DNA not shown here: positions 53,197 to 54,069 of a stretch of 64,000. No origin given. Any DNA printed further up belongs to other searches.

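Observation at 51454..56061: Six-gene overlapping minus-strand operon mixing an ATPase-less amino-acid ABC transporter with VOC, CofC-like, PIG-L and saccharopine-dehydrogenase genes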

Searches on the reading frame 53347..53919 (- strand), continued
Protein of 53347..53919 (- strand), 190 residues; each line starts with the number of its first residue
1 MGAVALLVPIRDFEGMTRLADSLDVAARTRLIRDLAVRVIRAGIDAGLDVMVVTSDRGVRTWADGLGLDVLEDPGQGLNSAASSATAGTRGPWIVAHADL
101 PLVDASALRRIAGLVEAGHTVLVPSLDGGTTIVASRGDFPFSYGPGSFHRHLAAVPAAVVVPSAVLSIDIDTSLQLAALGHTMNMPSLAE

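Call 21: search_solved_structures(query=P0122, max_evalue=0.01, show_alignments=1)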
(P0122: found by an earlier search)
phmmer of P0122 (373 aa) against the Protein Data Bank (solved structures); distinct sequences matched with E-value up to 0.01: 9.
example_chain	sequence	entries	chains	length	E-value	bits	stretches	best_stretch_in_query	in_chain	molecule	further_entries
3abi_A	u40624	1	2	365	1.6e-30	109.7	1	1-366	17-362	Putative uncharacterized protein PH1688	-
5l78_A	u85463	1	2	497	2.9e-17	66.1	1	3-307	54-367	Alpha-aminoadipic semialdehyde synthase, mitochondrial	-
5l76_A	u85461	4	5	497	3.8e-17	65.7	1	3-307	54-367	Alpha-aminoadipic semialdehyde synthase, mitochondrial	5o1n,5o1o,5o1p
2axq_A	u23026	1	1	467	9.5e-16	61.1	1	3-286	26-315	Saccharopine dehydrogenase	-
1e5l_A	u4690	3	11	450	1.1e-11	47.8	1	3-194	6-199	SACCHAROPINE REDUCTASE | Saccharopine dehydrogenase [NADP(+), L-glutamate-forming]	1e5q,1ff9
5but_A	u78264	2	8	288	1.9e-07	33.9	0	5-72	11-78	Ktr system potassium uptake protein A,Ktr system potassium uptake protein A | Ktr system potassium uptake protein A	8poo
3ic5_A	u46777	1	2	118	1.5e-05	27.6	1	5-111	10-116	putative saccharopine dehydrogenase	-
2hms_A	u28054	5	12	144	0.0082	18.6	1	5-72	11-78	YuaA protein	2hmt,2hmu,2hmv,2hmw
1lsu_A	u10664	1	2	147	0.0085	18.5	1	5-72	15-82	Conserved hypothetical protein yuaA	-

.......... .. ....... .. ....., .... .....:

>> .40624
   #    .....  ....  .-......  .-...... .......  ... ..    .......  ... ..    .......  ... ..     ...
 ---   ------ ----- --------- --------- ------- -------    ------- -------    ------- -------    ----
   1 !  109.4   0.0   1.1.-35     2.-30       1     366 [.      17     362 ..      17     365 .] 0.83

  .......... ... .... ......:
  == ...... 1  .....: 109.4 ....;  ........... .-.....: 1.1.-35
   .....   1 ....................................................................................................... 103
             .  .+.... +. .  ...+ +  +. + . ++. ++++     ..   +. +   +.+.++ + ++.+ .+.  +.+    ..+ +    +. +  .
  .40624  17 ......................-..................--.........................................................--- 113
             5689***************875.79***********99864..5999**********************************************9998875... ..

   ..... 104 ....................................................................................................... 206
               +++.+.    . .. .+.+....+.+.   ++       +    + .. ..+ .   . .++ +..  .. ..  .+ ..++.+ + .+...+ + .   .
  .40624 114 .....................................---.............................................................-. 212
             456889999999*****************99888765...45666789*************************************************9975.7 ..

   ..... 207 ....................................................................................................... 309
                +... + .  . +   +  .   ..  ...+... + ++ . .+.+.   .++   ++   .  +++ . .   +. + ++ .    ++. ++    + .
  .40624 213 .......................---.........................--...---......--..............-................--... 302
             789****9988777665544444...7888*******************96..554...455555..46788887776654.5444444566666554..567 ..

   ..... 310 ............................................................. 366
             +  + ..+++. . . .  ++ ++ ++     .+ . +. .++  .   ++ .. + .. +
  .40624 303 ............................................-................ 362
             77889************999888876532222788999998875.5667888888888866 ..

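Call 22: search_solved_structures(query=P0124, max_evalue=0.01, show_alignments=1)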
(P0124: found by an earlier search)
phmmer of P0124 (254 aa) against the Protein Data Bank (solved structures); distinct sequences matched with E-value up to 0.01: 12.
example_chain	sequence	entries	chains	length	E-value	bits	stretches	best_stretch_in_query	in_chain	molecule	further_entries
8bgn_A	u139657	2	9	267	6.6e-28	101.1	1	23-209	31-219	Diacetylchitobiose deacetylase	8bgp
8bgo_A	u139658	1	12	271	6.9e-28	101.1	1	23-209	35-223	Diacetylchitobiose deacetylase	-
5bmo_A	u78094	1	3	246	2e-27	99.6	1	24-209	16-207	Putative uncharacterized protein LnmX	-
3wl4_A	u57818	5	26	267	5.7e-27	98.1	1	24-210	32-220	Uncharacterized protein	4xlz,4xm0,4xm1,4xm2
3we7_A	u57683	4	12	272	1.1e-24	90.6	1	23-208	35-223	Putative uncharacterized protein PH0499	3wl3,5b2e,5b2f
1uan_A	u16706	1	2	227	7.7e-11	45.2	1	26-208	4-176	hypothetical protein TT1542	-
6p2t_A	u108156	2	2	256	3.1e-10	43.2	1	25-249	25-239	N-acetyl-alpha-D-glucosaminyl L-malate deacetylase 1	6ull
2ixd_A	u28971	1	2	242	9.2e-09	38.4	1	25-250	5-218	LMBE-RELATED PROTEIN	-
4ewl_A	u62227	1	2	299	1.8e-06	30.9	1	24-157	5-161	1D-myo-inositol 2-acetamido-2-deoxy-alpha-D-glucopyranoside deacetylase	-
1q74_A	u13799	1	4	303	1.9e-06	30.9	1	24-105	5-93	1D-myo-inositol 2-acetamido-2-deoxy-alpha-D-glucopyranoside Deacetylase (MshB)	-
1q7t_A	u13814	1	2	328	1.9e-06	30.8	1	23-108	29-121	hypothetical protein Rv1170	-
3dfi_A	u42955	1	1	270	0.0004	23.2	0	21-71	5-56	Pseudoaglycone deacetylase Dbv21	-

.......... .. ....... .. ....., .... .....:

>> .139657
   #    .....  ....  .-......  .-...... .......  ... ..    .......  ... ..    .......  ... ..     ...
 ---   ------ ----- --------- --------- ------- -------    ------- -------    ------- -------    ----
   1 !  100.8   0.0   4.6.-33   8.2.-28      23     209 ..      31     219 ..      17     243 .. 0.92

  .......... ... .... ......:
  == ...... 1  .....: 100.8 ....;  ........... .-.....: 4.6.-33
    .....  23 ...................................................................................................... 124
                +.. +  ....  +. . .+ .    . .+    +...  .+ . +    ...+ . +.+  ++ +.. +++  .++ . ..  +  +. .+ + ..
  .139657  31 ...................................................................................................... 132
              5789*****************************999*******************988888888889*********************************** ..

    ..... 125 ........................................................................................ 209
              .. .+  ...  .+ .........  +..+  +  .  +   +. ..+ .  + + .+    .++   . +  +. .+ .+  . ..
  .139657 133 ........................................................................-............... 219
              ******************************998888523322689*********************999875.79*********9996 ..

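Call 31: find_related_loci(query=A1, collection=genome_contigs, flank=10000)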
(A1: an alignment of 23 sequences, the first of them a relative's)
Query A1 (190 aa) in genome_contigs; peptide patterns used: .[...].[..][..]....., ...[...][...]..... (x = any residue, [..] = any of these).
599 stretches matched a pattern (row limit reached: there are more); 510 encode a relative of the query (tblastn E <= 1e-3); the best 80 are kept; 80 distinct loci.
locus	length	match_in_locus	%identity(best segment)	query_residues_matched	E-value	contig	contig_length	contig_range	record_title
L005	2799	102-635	56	2-179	9e-57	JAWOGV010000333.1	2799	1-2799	MAG: Acidimicrobiia bacterium isolate CWP4-1.bin.129 k191_4146458, whole genome shotgun sequence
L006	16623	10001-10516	57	6-177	3e-52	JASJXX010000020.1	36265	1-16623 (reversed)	MAG: Actinomycetota bacterium isolate MT_MAG3 NODE_242_length_36265_cov_34.087213, whole genome shotgun sequence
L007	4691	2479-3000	55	6-179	9e-52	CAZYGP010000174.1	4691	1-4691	MAG TPA_asm: uncultured Acidimicrobiaceae bacterium isolate SRP072547_co1_72 genome assembly, contig: NODE_42544_length_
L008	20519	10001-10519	55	7-179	1e-49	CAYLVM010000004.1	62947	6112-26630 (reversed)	MAG TPA_asm: uncultured Acidimicrobiaceae bacterium isolate SRP128015_co1_239 genome assembly, contig: NODE_287_length_6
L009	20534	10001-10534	49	1-179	6e-49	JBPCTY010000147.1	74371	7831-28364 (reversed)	MAG: Acidimicrobiia bacterium isolate MAG_seacave_67 S1Ck127_9910381, whole genome shotgun sequence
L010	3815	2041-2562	52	6-179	3e-49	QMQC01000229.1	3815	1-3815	MAG: Actinobacteria bacterium isolate B3_G11 B3_Guay11_scaffold_08709, whole genome shotgun sequence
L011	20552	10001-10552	52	6-189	7e-49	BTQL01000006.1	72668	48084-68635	MAG: Acidimicrobiia bacterium BMS9Abin12 DNA, NODE_33_length_72668, whole genome shotgun sequence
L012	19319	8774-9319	45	7-188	3e-44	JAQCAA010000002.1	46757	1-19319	MAG: Actinomycetota bacterium isolate casp150-mb.86 NODE_1998_length_46757_cov_0.069806, whole genome shotgun sequence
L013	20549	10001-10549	52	6-188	4e-44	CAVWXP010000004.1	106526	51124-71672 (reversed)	MAG: uncultured Acidimicrobiia bacterium isolate MFD03804.bin.1.229 genome assembly, contig: contig_40273, whole genome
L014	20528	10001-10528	52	4-179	5e-44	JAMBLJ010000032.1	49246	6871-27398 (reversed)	MAG: Actinomycetes bacterium isolate H2.bin.90 k83_177817, whole genome shotgun sequence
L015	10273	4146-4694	48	6-188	6e-42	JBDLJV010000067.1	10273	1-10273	MAG: Actinomycetota bacterium isolate MAG111 MAG111_67, whole genome shotgun sequence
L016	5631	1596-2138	48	2-179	2e-41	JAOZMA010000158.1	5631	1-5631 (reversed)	MAG: Acidimicrobiia bacterium isolate GMC2.metabat2.12 GMC2_3332_length_5631_cov_6.665352, whole genome shotgun sequence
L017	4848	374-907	48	7-186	1e-40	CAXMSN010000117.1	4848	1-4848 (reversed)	MAG: uncultured Kiloniellales bacterium isolate 07C-BC-St07_bin.9.orig genome assembly, contig: k141_539576, whole genom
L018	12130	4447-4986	46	4-180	6e-41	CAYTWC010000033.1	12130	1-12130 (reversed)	MAG TPA_asm: uncultured Acidimicrobiaceae bacterium isolate SRP334346_co1_33 genome assembly, contig: NODE_4223_length_1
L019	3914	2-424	55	39-179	6e-41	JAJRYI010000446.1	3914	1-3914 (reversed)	MAG: Actinomycetes bacterium isolate Dive96_bin3.271 k141_4088729, whole genome shotgun sequence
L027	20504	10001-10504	46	8-171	2e-35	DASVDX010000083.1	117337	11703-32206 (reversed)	MAG TPA_asm: Acidimicrobiia bacterium isolate SMAG_U2045 k141_528347, whole genome shotgun sequence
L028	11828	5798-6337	45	3-181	2e-35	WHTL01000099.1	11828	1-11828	MAG: Acidimicrobiia bacterium isolate Dino_bin35 k141_84746_length_11828_cov_23.6547, whole genome shotgun sequence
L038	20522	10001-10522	44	8-178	6e-31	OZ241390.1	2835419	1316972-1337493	MAG: Acidimicrobiia bacterium isolate dd304f07-85d9-42ba-b5ff-d625bd76ad22 genome assembly, chromosome: 1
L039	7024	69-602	38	8-185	4e-31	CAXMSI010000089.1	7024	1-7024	MAG: uncultured Acidimicrobiia bacterium isolate 07C-BC-St07_bin.17.permissive genome assembly, contig: NODE_89_length_7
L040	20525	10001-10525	45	8-177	1e-30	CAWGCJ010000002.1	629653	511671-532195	MAG: uncultured Acidimicrobiia bacterium isolate MFD03804.bin.2.108 genome assembly, contig: contig_304, whole genome sh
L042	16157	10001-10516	41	8-179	7e-30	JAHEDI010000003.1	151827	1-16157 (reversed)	MAG: bacterium isolate Ww197 NODE_21_length_151827_cov_8.958598, whole genome shotgun sequence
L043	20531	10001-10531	46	7-179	4e-30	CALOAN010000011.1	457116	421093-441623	MAG: uncultured actinomycete isolate LOGT_bin.0024 genome assembly, contig: contig_12286, whole genome shotgun sequence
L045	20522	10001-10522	45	8-176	1e-29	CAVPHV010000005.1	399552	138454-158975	MAG: uncultured Acidimicrobiia bacterium isolate MFD09964.bin.1.311 genome assembly, contig: contig_25686, whole genome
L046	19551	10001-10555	41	1-178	8e-30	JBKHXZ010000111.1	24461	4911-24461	MAG: Acidimicrobiia bacterium isolate N_bin.31.orig k127_403401, whole genome shotgun sequence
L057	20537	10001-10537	42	3-179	2e-27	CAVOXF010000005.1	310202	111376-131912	MAG: uncultured Actinomycetota bacterium isolate MFD09964.bin.1.174 genome assembly, contig: contig_7986, whole genome s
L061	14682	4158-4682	44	8-178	4e-27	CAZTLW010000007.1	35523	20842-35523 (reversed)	MAG TPA_asm: uncultured Acidimicrobiia bacterium isolate SRP332253_co2_220 genome assembly, contig: NODE_1035_length_355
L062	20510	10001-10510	40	8-172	3e-27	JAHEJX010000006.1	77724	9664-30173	MAG: Actinomycetes bacterium isolate Ww568 NODE_406_length_77724_cov_4.258611, whole genome shotgun sequence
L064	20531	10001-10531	42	4-176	1e-26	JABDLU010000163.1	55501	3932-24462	MAG: Acidimicrobiia bacterium isolate SS_bin_83 k127_3600555, whole genome shotgun sequence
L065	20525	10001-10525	40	7-179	1e-26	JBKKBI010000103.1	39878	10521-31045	MAG: Acidimicrobiia bacterium isolate swi_bin.353 S1Ck127_5983725_flag_0_multi_55.0165_len_39878, whole genome shotgun s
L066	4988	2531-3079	37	2-175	6e-27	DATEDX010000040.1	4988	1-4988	MAG TPA_asm: Acidimicrobiia bacterium isolate SMAG_U8718 k141_2180484, whole genome shotgun sequence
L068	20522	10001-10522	42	8-178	7e-27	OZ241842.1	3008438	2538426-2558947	MAG: Candidatus Spongiisociaceae bacterium isolate ea90fc40-48ec-4ccb-8054-20f53ea15125 genome assembly, chromosome: 1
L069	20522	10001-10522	43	8-178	1e-26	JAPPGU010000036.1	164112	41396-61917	MAG: bacterium isolate RHO1_bin_64 NODE_174_length_164112_cov_114.298085, whole genome shotgun sequence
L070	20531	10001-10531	36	8-181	1e-26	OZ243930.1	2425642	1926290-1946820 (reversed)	MAG: Candidatus Spongiisociaceae bacterium isolate 902be31f-b635-4e8d-b77a-d7c110926071 genome assembly, chromosome: 1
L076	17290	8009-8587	40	3-186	1e-25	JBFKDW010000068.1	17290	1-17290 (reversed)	MAG: Acidimicrobiia bacterium isolate Mix_sand20.2022.06.G.68 k141_759543_length_17290_cov_20.6019, whole genome shotgun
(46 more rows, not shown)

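Call 37: search_protein_families(library=pfam, proteins=[L009:880-1683:-, L042:8577-9614:+, L064:17002-18441:-, L013:226-1551:-, L076:13465-14223:-, L012:17991-18902:-, L065:3075-4487:+, L068:17989-19284:+, L027:6-1193:-, L028:4122-5732:-], max_evalue=0.0001)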
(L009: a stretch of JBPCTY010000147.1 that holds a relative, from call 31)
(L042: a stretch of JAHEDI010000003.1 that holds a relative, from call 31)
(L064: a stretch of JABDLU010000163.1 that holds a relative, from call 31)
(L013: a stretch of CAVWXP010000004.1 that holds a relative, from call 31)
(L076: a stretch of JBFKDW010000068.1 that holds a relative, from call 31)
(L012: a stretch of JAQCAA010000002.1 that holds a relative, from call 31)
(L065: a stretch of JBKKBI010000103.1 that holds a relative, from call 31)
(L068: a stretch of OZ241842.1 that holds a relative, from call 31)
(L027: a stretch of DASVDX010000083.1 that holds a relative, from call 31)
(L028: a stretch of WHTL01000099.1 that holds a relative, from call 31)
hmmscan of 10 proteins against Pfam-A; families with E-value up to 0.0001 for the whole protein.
L009:880-1683:- (268 aa): 1 family
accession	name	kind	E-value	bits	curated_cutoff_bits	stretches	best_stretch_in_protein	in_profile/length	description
PF12705.13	PDDEXK_1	-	7.2e-19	69.1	22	1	27-257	3-246/247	PD-(D/E)XK nuclease superfamily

L042:8577-9614:+ (346 aa): 1 family
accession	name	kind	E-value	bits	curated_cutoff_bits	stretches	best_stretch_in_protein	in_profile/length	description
PF00296.26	Bac_luciferase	-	2.5e-50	172.1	27.9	1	26-320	3-312/314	Luciferase-like monooxygenase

L064:17002-18441:- (480 aa): 2 families
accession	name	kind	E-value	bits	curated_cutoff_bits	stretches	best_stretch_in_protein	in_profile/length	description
PF00749.27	tRNA-synt_1c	-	1.9e-93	313.3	23.4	1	2-317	3-314/314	tRNA synthetases class I (E and Q), catalytic domain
PF19269.4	Anticodon_2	-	1.7e-31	109.9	23.6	1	342-476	9-140/141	Anticodon binding domain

L013:226-1551:- (442 aa): 1 family
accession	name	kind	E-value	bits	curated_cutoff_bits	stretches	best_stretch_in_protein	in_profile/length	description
PF01926.29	MMR_HSR1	-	9.6e-07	29.4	21.9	1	57-176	2-112/113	50S ribosome-binding GTPase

L076:13465-14223:- (253 aa): 2 families
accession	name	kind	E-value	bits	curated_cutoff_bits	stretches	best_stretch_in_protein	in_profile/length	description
PF01557.24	FAA_hydrolase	-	3.3e-70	236.5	23.9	1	56-252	1-214/214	Fumarylacetoacetate (FAA) hydrolase C-terminal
PF10370.14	Rv2993c-like_N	-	5.5e-10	40.4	21.3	1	1-51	1-50/50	Rv2993c-like, N-terminal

L012:17991-18902:- (304 aa): 1 family
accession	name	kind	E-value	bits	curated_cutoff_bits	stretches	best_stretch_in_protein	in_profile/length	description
PF01063.24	Aminotran_4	-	8.6e-56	189.7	28.5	1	33-265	1-223/223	Amino-transferase class IV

L065:3075-4487:+ (471 aa): 0 families

L068:17989-19284:+ (432 aa): 2 families
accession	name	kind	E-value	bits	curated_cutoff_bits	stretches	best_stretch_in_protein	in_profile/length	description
PF13660.11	DUF4147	-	4.5e-54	183.8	23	1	24-251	4-230/234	Domain of unknown function (DUF4147)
PF05161.18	MOFRL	-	6.9e-26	91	28.3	1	327-424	4-106/106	MOFRL family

L027:6-1193:- (396 aa): 2 families
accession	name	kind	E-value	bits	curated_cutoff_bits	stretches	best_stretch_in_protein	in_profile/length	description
PF07676.18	PD40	-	4.8e-23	81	20.9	1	340-367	1-28/38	WD40-like Beta Propeller Repeat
PF00930.27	DPPIV_N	-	2.8e-05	23.5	22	0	321-366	17-61/354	Dipeptidyl peptidase IV (DPP IV) N-terminal region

L028:4122-5732:- (537 aa): 4 families
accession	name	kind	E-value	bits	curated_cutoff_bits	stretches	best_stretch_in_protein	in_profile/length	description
PF02826.25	2-Hacid_dh_C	-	1.4e-60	204.2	25.1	1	120-294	1-178/178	D-isomer specific 2-hydroxyacid dehydrogenase, NAD binding domain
PF00389.36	2-Hacid_dh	-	5.8e-34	117.1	24.6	1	19-326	1-134/134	D-isomer specific 2-hydroxyacid dehydrogenase, catalytic domain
PF19304.4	PGDH_inter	-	1e-14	55.1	27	1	339-448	4-111/119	D-3-phosphoglycerate dehydrogenase intervening domain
PF01842.31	ACT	-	1.1e-08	35.1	27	1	468-529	3-65/66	ACT domain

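Call 38: search_protein_families(library=pfam, proteins=[L039:2513-3256:-, L061:8672-9358:-, L027:1470-2999:+, L066:652-1449:+, L038:8251-9594:+, L069:13388-14425:-, L038:15560-16675:-, L046:8508-8945:+, L062:14855-15376:-, L046:11788-12288:+], max_evalue=0.0001)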
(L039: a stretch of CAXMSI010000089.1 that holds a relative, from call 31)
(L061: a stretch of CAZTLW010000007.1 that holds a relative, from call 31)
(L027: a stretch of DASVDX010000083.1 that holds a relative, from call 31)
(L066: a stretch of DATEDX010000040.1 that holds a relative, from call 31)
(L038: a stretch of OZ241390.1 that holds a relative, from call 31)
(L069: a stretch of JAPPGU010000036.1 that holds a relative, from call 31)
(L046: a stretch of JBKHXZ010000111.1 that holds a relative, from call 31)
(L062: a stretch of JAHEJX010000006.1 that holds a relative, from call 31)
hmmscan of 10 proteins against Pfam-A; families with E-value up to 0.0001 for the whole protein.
L039:2513-3256:- (248 aa): 3 families
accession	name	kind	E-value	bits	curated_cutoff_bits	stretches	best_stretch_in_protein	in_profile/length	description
PF08534.16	Redoxin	-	5.5e-13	49.4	26.6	1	109-234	5-137/148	Redoxin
PF00578.27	AhpC-TSA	-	7.1e-11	42.6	26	1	106-225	1-121/124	AhpC/TSA family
PF00085.26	Thioredoxin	-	5.7e-05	23.5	23.5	0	124-176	16-63/103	Thioredoxin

L061:8672-9358:- (229 aa): 1 family
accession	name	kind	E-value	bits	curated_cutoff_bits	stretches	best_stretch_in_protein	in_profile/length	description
PF01904.24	DUF72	-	8.5e-55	186.6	25.3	1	21-224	2-214/217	Protein of unknown function DUF72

L027:1470-2999:+ (510 aa): 2 families
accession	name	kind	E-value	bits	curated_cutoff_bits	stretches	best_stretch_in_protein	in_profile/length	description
PF13243.12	SQHop_cyclase_C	-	7.9e-07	28.8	26.1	0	162-227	210-286/319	Squalene-hopene cyclase C-terminal domain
PF13249.12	SQHop_cyclase_N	-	6.3e-05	22.7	26.2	0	163-262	3-105/291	Squalene-hopene cyclase N-terminal domain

L066:652-1449:+ (266 aa): 2 families
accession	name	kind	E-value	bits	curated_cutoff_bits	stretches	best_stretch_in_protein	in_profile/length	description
PF20789.3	4HBT_3C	-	6.4e-26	91.7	24.1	1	138-261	16-140/140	Acyl-CoA thioesterase C-terminal domain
PF13622.12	4HBT_3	-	4.4e-20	72.2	24.3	1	24-105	2-82/83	Acyl-CoA thioesterase N-terminal domain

L038:8251-9594:+ (448 aa): 2 families
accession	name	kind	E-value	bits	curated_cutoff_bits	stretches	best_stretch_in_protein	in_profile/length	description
PF07690.21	MFS_1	-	3.5e-37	128.6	33.4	2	54-337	2-289/347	Major Facilitator Superfamily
PF06779.20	MFS_4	-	2.8e-07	30.7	26.3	1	245-424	186-363/364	Uncharacterised MFS-type transporter YbfB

L069:13388-14425:- (346 aa): 2 families
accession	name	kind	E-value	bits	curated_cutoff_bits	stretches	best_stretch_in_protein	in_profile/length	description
PF02423.21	OCD_Mu_crystall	-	2.6e-56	191.3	24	1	13-336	5-312/314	Ornithine cyclodeaminase/mu-crystallin family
PF01408.29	GFO_IDH_MocA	-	3.8e-05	24.8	24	1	147-220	2-72/120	Oxidoreductase family, NAD-binding Rossmann fold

L038:15560-16675:- (372 aa): 1 family
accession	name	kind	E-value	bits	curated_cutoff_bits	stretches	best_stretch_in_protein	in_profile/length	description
PF01370.27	Epimerase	-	3.3e-05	23.8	20.9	1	7-95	4-79/240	NAD dependent epimerase/dehydratase family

L046:8508-8945:+ (146 aa): 1 family
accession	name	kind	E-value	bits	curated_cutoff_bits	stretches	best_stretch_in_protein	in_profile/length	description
PF00582.32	Usp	-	8.6e-33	114.3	24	1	5-146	2-141/141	Universal stress protein family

L062:14855-15376:- (174 aa): 0 families

L046:11788-12288:+ (167 aa): 1 family
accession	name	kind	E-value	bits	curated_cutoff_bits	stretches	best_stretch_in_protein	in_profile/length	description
PF00903.31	Glyoxalase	-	5.9e-14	52.9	20.6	1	27-135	4-121/121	Glyoxalase/Bleomycin resistance protein/Dioxygenase superfamily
